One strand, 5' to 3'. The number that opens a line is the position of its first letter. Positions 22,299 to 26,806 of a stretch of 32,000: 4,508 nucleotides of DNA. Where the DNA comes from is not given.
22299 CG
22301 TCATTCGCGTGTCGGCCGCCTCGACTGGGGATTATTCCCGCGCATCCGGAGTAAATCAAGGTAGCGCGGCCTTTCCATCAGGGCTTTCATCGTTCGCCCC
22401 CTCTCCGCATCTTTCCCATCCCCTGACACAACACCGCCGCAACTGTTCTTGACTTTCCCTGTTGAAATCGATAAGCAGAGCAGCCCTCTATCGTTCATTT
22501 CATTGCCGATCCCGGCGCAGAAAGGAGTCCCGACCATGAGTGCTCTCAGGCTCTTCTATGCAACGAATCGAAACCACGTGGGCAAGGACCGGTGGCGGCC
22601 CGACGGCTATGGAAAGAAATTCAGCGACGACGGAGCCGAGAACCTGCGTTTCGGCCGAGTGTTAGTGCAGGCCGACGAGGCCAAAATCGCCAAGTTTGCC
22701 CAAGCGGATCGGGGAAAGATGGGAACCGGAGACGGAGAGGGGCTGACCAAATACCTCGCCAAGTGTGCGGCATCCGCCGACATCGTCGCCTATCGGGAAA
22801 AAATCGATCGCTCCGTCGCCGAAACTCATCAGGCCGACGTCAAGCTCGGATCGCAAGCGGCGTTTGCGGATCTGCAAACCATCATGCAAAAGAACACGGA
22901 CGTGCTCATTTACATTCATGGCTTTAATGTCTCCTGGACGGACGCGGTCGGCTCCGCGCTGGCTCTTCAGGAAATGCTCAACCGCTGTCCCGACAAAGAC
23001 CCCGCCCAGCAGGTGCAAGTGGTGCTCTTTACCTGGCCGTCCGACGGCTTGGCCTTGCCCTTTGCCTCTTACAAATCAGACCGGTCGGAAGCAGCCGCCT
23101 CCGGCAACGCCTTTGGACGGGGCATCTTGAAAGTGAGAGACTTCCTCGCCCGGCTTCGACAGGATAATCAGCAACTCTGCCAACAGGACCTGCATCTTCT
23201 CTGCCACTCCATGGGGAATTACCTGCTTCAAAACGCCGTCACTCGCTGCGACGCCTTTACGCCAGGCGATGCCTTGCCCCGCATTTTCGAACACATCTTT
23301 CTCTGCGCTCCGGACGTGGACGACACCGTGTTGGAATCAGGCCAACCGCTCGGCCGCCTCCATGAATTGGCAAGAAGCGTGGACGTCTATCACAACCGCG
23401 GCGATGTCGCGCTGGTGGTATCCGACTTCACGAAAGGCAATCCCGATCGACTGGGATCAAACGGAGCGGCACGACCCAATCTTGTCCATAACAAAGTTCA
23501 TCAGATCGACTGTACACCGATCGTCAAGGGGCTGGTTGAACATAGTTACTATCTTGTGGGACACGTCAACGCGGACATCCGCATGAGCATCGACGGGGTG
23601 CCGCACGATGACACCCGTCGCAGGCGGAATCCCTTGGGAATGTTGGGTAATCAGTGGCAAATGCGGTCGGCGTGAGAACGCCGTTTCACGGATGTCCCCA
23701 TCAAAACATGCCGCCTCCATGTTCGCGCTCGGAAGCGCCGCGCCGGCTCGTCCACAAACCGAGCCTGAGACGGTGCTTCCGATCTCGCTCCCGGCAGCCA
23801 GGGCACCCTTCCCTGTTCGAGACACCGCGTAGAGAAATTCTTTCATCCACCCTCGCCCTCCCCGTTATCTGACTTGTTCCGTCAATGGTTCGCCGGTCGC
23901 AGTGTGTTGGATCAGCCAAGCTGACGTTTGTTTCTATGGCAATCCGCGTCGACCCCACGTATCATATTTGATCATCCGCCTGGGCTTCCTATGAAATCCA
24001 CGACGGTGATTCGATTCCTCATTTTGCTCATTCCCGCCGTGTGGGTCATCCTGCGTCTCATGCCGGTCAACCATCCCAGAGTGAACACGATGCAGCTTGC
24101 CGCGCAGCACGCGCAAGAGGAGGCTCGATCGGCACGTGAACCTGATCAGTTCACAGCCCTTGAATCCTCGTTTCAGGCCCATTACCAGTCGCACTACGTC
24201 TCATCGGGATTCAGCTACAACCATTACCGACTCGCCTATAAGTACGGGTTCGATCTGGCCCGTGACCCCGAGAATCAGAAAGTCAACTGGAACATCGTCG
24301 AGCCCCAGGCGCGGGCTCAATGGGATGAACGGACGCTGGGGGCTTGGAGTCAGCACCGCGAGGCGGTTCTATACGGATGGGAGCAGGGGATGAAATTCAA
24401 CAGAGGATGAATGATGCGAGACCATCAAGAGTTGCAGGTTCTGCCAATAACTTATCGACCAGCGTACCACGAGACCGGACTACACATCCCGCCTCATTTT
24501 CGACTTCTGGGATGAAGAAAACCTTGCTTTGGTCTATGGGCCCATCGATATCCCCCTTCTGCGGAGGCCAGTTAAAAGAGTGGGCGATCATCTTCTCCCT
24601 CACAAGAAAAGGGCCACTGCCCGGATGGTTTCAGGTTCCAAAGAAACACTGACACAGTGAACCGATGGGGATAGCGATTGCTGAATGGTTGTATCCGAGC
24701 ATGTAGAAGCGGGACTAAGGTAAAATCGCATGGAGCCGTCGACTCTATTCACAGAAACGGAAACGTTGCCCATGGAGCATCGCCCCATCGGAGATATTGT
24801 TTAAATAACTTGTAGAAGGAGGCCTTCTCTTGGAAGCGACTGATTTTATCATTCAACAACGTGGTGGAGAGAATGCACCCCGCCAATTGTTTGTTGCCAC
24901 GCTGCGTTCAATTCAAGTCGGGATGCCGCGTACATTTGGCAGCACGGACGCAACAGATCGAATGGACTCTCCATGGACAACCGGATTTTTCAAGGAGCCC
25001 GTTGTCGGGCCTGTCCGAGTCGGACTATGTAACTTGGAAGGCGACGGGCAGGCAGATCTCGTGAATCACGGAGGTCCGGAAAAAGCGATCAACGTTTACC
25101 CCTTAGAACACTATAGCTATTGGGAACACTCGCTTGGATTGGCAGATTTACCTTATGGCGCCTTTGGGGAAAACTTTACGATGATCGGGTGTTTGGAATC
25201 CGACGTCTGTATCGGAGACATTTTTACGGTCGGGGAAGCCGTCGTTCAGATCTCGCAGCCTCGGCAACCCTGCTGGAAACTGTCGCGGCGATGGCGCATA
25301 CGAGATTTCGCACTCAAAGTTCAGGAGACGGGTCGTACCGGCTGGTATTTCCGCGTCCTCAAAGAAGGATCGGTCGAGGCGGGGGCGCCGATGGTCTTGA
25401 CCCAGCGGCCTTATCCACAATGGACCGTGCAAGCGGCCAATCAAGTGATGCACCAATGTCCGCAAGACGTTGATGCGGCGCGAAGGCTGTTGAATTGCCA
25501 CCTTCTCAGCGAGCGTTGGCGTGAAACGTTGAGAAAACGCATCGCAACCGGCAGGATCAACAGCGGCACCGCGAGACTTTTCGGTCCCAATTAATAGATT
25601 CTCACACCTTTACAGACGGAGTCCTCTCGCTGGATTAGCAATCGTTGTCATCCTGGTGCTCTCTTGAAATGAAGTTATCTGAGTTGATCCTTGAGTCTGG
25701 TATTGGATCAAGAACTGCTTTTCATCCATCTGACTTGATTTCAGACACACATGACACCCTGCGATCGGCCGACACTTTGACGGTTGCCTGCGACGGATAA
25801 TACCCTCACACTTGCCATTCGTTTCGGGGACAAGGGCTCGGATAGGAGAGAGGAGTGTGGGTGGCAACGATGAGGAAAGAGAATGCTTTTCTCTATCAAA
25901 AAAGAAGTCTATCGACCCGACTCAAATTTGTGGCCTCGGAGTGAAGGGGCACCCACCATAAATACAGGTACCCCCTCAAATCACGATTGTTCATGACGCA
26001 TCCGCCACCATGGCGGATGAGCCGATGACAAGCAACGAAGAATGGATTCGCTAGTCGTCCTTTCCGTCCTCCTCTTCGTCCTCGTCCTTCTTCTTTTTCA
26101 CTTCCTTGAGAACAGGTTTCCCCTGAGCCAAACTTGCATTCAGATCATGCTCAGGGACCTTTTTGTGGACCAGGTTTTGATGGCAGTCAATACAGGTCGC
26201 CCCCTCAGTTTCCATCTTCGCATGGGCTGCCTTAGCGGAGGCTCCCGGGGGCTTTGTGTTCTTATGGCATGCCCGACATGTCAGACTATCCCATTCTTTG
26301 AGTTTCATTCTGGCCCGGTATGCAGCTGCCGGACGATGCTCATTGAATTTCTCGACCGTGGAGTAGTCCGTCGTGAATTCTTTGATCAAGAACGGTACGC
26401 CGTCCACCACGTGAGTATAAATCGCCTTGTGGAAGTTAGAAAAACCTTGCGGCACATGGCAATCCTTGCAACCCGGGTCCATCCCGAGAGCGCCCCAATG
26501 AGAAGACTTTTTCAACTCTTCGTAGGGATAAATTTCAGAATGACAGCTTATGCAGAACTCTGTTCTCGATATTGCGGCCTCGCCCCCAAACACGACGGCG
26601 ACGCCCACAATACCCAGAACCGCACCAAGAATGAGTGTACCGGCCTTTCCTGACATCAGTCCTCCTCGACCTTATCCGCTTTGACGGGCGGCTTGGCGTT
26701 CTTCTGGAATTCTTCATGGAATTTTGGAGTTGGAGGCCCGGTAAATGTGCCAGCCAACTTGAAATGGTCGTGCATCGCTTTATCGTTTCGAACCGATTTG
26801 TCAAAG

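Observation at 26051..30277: Complete haoA-haoB-cycA-cycB hydroxylamine-oxidation module in a high-GC backbone unlike classical ammonia oxidisers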

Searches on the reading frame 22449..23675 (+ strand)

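Call 11: search_protein_families(library=pfam, proteins=[window:22449-23675:+], max_evalue=0.00001)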
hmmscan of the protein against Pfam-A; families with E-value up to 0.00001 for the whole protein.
window:22449-23675:+ (408 aa): 1 family
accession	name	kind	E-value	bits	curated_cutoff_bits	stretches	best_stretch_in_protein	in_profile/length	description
PF05990.18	DUF900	-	8.7e-27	94.5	20.5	1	142-369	9-219/232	Alpha/beta hydrolase of unknown function (DUF900)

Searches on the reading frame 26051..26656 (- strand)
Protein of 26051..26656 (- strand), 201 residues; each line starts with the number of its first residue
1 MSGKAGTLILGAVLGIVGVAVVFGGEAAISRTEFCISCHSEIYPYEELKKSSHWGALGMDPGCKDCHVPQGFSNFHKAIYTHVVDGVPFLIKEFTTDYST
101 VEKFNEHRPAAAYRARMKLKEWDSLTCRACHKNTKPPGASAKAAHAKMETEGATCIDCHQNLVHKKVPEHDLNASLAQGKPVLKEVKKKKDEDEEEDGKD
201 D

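Call 4: search_protein_families(library=pfam, proteins=[window:26051-26656:-])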
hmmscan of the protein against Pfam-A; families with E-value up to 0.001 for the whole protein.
window:26051-26656:- (201 aa): 4 families
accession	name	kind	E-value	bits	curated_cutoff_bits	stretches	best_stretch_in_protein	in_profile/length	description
PF03264.19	Cytochrom_NNT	-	1.2e-43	149.3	24.1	1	7-166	11-171/174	NapC/NirT cytochrome c family, N-terminal region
PF14522.11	Cytochrome_C7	-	4.9e-09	36.3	24.8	1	123-167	12-56/67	Cytochrome c7 and related cytochrome c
PF22113.1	Mtrc-MtrF_II-IV_dom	-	5.1e-06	26.6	30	0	126-165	8-41/176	Outer membrane cytochrome MtrC/MtrF-like, domains II/IV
PF09699.15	Paired_CXXCH_1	-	0.00035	20.7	20.6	0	126-161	8-38/41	Doubled CXXCH motif (Paired_CXXCH_1)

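Call 5: search_protein_families(library=ncbifam, proteins=[window:26051-26656:-])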
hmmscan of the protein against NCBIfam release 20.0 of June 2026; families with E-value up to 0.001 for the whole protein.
window:26051-26656:- (201 aa): 6 families
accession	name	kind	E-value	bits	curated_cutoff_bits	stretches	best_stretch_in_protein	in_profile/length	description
TIGR02162.1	torC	equivalog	7.9e-28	97.8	478.2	1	9-170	21-183/387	pentaheme c-type cytochrome TorC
TIGR02161.1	napC_nirT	subfamily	1.6e-24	86.8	310.6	1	6-165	18-180/185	periplasmic nitrate (or nitrite) reductase c-type cytochrome, NapC/NirT family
NF011606.0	PRK15032.1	equivalog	1.9e-22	80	455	1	8-165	21-180/390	pentaheme c-type cytochrome TorC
NF007906.0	PRK10617.1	equivalog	2.6e-19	69.9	349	1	7-170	28-194/200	cytochrome c-type protein NapC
TIGR03153.1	cytochr_NrfH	equivalog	1.5e-11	44.5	134.2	1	9-164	3-138/138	cytochrome c nitrite reductase small subunit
TIGR04257.1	nanowire_3heme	domain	3e-06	27.3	40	0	123-161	22-60/75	c(7)-type cytochrome triheme domain-containing protein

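Call 19: find_encoding_contigs(protein=window:26051-26656:-, flank=10000, max_places=4)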
Protein window:26051-26656:- (201 aa): 23 contigs read that carry it; 1 place shown.
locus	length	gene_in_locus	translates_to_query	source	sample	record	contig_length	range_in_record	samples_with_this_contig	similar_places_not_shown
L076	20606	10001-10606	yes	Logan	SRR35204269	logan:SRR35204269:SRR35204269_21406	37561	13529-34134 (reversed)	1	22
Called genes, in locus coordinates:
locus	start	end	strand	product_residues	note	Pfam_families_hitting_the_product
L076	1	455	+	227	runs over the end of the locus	PF03379:CcmB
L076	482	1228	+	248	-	PF01578:Cytochrom_C_asm, PF27518:CcmC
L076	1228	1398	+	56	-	PF04995:CcmD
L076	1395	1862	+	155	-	PF03100:CcmE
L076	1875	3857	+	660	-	PF01578:Cytochrom_C_asm, PF16327:CcmF_C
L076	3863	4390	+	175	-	PF08534:Redoxin, PF00578:AhpC-TSA, PF00085:Thioredoxin (faint)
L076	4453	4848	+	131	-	PF03918:CcmH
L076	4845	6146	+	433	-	PF13371:TPR_9 (faint), PF14559:TPR_19 (faint), PF00515:TPR_1 (faint), PF23914:TPR_CcmH_CycH, PF07719:TPR_2 (weak), PF13181:TPR_8 (weak), PF13428:TPR_14 (weak), PF23892:Ig_CycH, +3 more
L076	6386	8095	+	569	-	PF14522:Cytochrome_C7 (faint), PF13447:Multi-haem_cyto, PF22113:Mtrc-MtrF_II-IV_dom (weak)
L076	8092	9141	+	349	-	PF27869:HaoB_nitrify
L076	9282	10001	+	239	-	PF13435:Cytochrome_C554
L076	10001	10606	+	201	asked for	PF03264:Cytochrom_NNT, PF14522:Cytochrome_C7 (faint), PF22113:Mtrc-MtrF_II-IV_dom (faint)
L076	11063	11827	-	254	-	PF03473:MOSC, PF03475:YiiM_3-alpha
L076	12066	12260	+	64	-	-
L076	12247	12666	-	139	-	-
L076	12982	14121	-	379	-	PF05990:DUF900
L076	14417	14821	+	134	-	PF16747:Adhesin_E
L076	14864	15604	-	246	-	PF03130:HEAT_PBS (faint), PF02985:HEAT (faint), PF13646:HEAT_2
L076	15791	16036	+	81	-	-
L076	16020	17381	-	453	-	PF23914:TPR_CcmH_CycH (weak), PF07719:TPR_2 (faint), PF13432:TPR_16, PF14559:TPR_19, PF13428:TPR_14 (weak), PF13432:TPR_16, PF14559:TPR_19 (weak), PF19413:YaiO, +7 more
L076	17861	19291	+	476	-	PF00535:Glycos_transf_2, PF10111:Glyco_tranf_2_2 (faint), PF13641:Glyco_tranf_2_3, PF13632:Glyco_trans_2_3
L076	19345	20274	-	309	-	-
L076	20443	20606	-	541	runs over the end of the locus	-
